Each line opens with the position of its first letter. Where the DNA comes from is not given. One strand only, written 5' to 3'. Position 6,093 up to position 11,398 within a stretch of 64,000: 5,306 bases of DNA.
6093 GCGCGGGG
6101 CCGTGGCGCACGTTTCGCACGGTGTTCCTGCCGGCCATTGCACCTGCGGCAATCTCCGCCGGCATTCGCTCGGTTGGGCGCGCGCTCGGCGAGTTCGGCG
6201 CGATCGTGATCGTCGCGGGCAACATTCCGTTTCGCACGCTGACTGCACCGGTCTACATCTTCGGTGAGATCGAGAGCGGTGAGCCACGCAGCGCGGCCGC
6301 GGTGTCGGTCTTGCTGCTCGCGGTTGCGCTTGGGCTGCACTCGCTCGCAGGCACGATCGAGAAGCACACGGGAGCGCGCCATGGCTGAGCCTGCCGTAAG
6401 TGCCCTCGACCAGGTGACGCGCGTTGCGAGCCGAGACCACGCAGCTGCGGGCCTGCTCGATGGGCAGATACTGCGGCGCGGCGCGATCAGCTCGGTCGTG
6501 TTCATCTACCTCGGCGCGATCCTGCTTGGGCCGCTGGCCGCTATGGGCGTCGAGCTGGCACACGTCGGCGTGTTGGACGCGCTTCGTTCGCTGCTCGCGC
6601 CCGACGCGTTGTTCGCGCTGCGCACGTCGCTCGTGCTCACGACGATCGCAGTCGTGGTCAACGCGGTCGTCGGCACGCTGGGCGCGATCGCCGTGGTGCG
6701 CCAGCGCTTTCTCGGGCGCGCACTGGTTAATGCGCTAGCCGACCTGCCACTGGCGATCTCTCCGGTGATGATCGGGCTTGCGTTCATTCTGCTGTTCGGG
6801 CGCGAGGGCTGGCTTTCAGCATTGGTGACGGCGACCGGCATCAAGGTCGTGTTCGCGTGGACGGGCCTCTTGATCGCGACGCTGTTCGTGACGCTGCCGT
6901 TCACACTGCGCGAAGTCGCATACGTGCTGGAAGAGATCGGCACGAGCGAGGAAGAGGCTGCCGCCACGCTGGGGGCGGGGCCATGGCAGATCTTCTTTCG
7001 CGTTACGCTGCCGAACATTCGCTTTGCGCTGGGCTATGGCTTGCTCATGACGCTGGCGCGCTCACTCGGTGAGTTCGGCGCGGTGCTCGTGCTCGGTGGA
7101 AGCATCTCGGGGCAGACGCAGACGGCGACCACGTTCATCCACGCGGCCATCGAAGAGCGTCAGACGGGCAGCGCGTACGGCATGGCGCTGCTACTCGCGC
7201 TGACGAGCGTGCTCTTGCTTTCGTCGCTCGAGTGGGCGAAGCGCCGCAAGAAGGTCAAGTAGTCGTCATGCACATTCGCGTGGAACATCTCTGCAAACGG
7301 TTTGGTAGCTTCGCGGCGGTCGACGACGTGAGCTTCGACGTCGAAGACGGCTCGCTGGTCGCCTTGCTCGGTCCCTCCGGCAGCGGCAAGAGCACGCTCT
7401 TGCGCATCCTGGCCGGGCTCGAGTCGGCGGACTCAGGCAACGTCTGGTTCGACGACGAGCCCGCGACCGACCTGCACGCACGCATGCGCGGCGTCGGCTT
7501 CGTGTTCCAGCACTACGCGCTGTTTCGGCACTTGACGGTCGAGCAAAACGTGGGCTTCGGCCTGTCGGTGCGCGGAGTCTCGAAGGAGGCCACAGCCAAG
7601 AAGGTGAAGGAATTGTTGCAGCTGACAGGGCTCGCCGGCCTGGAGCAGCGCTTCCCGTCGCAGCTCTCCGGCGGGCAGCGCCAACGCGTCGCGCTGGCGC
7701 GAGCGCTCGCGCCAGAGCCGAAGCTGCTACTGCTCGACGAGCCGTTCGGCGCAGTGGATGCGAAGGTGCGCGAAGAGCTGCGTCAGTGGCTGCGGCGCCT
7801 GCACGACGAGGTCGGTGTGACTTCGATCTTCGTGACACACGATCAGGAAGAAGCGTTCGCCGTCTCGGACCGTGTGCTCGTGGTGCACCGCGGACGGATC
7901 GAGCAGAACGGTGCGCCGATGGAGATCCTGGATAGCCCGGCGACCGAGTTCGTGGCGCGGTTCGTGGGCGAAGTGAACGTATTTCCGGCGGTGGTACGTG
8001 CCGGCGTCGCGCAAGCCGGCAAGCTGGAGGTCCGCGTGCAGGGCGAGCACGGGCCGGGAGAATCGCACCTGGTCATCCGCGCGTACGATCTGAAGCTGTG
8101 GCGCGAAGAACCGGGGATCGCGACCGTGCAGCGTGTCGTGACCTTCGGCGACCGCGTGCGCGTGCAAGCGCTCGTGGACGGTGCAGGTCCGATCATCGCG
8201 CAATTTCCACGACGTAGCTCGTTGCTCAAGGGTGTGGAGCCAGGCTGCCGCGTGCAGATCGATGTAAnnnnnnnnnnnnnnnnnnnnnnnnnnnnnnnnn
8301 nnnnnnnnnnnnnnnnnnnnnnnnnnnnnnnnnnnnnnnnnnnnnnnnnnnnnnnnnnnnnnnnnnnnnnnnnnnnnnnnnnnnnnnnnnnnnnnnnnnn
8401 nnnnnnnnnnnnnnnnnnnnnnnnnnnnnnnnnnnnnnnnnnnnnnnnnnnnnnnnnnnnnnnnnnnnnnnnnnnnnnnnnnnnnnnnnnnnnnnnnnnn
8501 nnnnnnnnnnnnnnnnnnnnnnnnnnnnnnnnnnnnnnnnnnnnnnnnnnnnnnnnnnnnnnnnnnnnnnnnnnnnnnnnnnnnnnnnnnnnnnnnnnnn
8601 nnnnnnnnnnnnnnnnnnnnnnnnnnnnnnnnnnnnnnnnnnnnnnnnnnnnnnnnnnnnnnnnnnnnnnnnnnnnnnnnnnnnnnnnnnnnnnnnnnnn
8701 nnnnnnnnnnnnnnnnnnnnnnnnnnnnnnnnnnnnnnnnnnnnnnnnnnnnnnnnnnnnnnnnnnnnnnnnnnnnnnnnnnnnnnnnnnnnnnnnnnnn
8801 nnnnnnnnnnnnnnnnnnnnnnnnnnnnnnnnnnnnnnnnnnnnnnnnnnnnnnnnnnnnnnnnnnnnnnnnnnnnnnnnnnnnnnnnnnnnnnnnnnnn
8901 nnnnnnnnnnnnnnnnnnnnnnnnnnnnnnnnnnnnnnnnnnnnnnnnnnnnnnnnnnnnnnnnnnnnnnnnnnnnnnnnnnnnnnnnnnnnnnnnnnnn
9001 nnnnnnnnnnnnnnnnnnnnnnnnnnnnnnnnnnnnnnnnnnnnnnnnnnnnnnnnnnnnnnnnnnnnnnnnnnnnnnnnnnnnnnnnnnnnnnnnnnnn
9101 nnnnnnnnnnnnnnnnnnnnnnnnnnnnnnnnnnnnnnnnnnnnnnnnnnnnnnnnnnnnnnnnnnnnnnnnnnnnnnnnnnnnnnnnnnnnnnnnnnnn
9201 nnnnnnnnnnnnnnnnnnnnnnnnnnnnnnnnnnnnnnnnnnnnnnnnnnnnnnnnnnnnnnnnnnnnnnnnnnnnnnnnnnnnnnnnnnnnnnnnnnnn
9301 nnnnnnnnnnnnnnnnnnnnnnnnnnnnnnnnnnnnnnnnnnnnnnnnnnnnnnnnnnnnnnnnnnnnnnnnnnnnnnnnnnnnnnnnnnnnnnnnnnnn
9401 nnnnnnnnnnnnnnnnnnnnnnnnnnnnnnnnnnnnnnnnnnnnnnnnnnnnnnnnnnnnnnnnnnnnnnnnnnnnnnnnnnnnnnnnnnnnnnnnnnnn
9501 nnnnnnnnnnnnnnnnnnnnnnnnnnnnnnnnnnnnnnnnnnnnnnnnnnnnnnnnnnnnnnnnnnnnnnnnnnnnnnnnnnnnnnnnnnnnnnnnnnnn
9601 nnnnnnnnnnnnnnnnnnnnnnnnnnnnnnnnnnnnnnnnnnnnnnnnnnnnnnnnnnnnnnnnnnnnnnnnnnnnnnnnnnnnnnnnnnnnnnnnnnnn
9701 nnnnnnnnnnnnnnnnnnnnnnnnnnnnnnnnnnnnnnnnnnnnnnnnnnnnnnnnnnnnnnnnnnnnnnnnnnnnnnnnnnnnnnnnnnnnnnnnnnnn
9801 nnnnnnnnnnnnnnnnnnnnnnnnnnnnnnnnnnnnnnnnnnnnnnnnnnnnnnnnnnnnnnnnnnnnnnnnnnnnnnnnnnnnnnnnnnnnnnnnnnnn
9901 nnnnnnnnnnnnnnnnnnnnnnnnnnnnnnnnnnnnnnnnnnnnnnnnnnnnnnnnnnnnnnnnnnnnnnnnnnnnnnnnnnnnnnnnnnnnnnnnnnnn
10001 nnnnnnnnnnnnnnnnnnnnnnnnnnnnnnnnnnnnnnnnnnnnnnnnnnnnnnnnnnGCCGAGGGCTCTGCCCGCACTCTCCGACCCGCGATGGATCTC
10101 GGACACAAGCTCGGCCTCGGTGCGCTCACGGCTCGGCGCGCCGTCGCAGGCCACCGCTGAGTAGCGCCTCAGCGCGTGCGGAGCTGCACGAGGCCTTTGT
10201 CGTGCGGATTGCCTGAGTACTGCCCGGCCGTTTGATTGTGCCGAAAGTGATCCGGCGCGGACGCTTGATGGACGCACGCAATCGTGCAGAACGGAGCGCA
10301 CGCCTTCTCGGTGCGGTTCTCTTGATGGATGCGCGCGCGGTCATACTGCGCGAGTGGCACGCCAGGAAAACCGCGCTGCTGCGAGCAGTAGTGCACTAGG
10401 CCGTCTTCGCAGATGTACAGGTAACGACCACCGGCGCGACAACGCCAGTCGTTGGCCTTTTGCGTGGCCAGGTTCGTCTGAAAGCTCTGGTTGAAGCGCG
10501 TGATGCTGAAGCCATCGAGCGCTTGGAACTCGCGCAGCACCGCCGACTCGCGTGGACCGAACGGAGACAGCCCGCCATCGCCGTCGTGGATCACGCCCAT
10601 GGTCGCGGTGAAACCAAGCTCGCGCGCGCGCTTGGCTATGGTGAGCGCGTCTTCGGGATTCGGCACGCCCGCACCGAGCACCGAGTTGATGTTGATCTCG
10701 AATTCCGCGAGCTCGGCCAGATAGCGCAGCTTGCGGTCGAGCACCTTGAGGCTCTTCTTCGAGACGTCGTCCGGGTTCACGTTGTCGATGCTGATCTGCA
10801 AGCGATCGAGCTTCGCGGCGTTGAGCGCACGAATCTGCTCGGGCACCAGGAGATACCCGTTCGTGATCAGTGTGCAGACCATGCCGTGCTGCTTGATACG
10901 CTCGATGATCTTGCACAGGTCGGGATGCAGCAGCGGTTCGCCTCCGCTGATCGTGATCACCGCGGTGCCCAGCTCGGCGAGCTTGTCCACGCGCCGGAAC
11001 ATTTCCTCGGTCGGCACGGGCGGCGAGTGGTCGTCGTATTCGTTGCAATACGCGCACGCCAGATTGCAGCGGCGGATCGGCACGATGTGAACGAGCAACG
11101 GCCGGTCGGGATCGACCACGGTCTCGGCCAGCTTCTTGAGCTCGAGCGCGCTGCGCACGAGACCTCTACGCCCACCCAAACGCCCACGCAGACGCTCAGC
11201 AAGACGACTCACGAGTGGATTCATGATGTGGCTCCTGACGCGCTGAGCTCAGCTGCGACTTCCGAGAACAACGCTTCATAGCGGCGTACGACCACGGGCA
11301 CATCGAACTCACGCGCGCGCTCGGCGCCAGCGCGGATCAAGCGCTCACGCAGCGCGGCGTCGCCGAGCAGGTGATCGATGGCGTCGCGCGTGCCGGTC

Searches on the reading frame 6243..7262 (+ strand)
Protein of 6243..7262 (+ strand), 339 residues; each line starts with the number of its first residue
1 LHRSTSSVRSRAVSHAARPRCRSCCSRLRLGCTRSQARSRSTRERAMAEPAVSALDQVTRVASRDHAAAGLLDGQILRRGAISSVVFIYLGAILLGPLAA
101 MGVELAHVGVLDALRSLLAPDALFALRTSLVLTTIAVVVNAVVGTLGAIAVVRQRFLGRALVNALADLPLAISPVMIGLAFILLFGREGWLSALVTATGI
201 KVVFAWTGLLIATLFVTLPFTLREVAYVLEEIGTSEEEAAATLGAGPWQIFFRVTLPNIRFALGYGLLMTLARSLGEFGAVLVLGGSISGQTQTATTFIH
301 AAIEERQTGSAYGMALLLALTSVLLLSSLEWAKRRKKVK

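Call 61: search_protein_families(library=pfam, proteins=[window:6243-7262:+], max_evalue=0.00001)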
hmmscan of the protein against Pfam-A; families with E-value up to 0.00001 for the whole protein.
window:6243-7262:+ (339 aa): 1 family
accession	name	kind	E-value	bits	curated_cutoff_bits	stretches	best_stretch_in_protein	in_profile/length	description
PF00528.27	BPD_transp_1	-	7.4e-15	55.6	26.4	1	145-335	3-181/184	Binding-protein-dependent transport system inner membrane component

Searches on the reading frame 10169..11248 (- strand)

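Call 61: search_protein_families(library=pfam, proteins=[window:10169-11248:-], max_evalue=0.00001)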
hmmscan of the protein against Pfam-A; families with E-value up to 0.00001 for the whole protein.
window:10169-11248:- (359 aa): 1 family
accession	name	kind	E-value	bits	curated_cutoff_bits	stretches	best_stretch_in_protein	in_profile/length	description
PF04055.27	Radical_SAM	-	1.3e-25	90.9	29.5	1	55-220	1-150/166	Radical SAM superfamily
